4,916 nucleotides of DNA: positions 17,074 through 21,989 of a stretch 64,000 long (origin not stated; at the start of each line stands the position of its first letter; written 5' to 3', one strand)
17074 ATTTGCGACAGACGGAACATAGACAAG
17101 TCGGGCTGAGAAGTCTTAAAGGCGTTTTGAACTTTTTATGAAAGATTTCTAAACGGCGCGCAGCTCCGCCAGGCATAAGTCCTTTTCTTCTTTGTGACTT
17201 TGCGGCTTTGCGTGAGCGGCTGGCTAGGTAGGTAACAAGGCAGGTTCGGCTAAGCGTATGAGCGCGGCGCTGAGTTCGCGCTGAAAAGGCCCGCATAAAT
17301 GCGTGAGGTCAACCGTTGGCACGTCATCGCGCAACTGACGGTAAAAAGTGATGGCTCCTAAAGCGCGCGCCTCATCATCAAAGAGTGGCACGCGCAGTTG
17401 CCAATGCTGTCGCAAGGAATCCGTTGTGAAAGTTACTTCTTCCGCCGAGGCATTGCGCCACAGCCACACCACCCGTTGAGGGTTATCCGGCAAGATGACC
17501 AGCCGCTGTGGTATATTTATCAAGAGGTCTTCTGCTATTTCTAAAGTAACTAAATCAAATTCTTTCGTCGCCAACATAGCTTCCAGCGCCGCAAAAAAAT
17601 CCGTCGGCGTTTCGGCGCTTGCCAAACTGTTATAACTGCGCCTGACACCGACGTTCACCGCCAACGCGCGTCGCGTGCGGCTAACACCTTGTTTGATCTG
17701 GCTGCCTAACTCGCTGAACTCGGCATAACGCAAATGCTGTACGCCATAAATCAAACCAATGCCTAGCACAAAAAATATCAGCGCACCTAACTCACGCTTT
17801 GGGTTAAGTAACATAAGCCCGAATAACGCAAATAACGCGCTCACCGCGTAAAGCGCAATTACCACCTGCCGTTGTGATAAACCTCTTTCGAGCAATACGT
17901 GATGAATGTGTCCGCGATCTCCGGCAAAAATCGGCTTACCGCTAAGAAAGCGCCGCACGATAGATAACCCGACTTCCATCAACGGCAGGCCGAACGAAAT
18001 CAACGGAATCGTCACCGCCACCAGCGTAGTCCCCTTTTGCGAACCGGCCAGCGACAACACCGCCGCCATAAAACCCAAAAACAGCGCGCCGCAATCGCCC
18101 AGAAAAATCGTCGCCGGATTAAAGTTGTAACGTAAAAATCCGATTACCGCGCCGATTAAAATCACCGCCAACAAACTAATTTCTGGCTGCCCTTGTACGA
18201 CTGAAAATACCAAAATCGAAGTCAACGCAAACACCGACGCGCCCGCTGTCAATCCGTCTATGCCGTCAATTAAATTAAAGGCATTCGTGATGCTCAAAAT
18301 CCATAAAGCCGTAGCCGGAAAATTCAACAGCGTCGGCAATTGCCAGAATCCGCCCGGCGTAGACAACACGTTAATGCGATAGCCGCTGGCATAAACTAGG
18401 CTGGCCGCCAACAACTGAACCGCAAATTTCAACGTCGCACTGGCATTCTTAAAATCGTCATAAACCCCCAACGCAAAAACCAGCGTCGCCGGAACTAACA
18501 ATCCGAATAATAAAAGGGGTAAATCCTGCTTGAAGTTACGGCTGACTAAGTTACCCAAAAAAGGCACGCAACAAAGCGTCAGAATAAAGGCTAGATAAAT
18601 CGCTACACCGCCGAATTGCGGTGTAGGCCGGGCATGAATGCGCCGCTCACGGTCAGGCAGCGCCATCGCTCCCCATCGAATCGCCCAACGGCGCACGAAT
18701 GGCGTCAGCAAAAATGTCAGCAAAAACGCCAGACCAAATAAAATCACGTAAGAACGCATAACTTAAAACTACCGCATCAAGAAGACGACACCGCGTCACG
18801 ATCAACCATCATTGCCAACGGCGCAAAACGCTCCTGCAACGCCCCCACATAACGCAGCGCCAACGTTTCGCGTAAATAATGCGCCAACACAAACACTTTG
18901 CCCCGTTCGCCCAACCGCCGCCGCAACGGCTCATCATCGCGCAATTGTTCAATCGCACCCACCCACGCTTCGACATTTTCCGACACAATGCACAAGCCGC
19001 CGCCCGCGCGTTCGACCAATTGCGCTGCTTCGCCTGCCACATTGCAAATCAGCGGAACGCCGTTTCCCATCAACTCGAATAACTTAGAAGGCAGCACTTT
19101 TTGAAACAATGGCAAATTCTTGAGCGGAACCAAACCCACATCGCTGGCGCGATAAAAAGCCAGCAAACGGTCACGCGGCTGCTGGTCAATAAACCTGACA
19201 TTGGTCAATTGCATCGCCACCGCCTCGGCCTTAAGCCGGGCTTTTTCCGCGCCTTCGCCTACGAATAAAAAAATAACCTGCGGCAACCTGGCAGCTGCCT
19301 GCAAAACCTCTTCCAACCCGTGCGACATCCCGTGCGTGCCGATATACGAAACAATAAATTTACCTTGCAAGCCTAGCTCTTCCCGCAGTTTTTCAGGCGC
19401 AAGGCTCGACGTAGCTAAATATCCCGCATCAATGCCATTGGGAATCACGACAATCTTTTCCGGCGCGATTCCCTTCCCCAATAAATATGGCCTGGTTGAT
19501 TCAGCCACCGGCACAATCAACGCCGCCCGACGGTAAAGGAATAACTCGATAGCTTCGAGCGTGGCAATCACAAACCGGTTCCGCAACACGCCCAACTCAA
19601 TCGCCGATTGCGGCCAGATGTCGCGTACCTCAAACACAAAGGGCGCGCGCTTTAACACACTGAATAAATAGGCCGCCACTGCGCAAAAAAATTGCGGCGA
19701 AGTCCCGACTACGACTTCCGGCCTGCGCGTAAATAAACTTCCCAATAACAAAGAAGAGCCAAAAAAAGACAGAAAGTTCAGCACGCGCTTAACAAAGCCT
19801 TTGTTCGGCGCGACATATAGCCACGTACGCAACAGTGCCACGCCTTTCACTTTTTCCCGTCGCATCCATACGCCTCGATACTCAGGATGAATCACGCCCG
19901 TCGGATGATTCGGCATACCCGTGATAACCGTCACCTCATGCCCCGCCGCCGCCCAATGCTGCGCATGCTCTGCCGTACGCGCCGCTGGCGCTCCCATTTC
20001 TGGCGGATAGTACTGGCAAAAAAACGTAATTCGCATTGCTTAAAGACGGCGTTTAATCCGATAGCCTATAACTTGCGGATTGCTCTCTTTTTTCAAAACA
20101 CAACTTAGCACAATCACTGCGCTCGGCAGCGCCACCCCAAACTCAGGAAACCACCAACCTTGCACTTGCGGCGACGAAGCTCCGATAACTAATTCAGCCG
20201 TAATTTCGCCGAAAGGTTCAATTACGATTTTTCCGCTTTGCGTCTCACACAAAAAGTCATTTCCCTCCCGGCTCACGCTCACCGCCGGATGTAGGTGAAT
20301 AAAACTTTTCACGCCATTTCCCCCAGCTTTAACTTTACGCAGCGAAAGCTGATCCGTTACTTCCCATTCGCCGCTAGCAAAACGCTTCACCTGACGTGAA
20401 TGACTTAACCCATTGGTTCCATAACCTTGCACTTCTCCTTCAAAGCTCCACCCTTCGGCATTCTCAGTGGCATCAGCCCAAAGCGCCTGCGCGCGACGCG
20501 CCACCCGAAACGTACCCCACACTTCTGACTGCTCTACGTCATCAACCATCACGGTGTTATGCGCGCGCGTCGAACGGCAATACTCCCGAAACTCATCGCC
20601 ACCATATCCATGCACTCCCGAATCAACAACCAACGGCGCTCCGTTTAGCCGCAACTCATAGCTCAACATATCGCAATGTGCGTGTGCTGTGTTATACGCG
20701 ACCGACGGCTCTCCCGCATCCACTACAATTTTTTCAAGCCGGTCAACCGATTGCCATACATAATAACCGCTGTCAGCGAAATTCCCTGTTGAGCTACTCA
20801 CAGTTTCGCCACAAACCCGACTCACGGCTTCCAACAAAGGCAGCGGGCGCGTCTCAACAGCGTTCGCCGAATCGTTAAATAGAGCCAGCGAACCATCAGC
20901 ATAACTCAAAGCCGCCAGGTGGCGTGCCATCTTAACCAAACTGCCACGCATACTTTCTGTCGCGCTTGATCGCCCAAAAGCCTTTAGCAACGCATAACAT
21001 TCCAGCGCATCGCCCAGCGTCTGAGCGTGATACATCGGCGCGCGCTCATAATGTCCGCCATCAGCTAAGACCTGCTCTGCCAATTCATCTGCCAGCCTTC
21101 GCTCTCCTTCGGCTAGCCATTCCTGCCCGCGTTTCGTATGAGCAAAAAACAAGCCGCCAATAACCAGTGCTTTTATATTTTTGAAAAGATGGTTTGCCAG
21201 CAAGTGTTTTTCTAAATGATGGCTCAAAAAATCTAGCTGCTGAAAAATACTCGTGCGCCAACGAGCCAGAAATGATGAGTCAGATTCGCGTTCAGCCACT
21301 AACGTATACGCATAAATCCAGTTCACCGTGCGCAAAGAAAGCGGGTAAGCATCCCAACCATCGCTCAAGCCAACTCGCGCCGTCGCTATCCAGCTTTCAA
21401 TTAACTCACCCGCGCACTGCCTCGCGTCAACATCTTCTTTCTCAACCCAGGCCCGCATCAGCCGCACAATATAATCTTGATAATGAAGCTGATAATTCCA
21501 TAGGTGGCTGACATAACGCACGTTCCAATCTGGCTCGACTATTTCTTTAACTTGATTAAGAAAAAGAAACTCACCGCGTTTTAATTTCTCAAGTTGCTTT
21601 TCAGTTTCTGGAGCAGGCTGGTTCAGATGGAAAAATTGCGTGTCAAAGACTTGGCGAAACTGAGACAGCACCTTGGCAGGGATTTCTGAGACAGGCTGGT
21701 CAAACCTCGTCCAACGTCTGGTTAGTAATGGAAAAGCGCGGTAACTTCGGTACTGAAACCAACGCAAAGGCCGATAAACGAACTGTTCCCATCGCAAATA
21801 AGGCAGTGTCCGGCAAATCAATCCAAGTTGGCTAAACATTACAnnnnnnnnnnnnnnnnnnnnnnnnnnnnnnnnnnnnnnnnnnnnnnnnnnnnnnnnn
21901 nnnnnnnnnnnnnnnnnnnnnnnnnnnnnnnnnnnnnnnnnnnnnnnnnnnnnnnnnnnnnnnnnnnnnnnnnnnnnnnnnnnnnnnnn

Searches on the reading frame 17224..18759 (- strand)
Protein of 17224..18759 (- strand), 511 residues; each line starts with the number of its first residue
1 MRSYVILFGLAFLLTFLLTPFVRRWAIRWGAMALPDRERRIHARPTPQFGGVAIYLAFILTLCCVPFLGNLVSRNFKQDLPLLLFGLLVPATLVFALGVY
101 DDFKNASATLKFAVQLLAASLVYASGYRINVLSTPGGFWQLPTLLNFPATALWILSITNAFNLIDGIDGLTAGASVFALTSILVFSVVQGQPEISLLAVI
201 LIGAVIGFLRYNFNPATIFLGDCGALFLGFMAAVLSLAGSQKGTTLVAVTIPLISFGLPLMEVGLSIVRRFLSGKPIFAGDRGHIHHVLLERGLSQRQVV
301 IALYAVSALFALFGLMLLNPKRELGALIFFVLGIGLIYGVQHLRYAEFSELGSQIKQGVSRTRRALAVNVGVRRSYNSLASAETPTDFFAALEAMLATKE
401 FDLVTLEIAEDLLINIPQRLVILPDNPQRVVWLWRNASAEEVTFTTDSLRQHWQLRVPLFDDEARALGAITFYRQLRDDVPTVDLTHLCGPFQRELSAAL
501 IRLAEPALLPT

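Call 23: search_protein_families(library=pfam, proteins=[window:17224-18759:-], max_evalue=0.00001)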
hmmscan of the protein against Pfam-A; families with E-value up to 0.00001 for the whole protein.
window:17224-18759:- (511 aa): 1 family
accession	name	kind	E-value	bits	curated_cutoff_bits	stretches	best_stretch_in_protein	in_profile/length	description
PF00953.26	Glycos_transf_4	-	1.2e-38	133.1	27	1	85-239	2-159/160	Glycosyl transferase family 4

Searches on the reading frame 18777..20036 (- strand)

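Call 23: search_protein_families(library=pfam, proteins=[window:18777-20036:-], max_evalue=0.00001)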
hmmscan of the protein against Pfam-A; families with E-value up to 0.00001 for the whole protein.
window:18777-20036:- (419 aa): 5 families
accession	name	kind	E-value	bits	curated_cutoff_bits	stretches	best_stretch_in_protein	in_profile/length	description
PF00534.26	Glycos_transf_1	-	2.7e-22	79.5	26.4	1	216-380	4-170/172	Glycosyl transferases group 1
PF13579.12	Glyco_trans_4_4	-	1.8e-18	67.8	29.7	1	15-201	1-158/158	Glycosyl transferase 4-like domain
PF13439.12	Glyco_transf_4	-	1.4e-15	58.2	28.5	1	21-204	8-168/170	Glycosyltransferase Family 4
PF13692.12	Glyco_trans_1_4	-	4.7e-13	50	27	1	228-368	3-142/142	Glycosyl transferases group 1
PF13524.12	Glyco_trans_1_2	-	1.4e-09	38.5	25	1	243-388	4-134/144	Glycosyl transferase-like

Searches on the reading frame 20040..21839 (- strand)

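Call 23: search_protein_families(library=pfam, proteins=[window:20040-21839:-], max_evalue=0.00001)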
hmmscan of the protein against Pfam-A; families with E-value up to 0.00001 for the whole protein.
window:20040-21839:- (599 aa): 2 families
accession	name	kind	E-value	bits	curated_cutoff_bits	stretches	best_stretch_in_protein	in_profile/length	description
PF07940.18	Hepar_II_III_C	-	2.7e-45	155.2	24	1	352-582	7-227/237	Heparinase II/III-like, C-terminal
PF16889.11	Hepar_II_III_N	-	4.4e-21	76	22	1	104-326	85-315/340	Heparinase II/III N-terminus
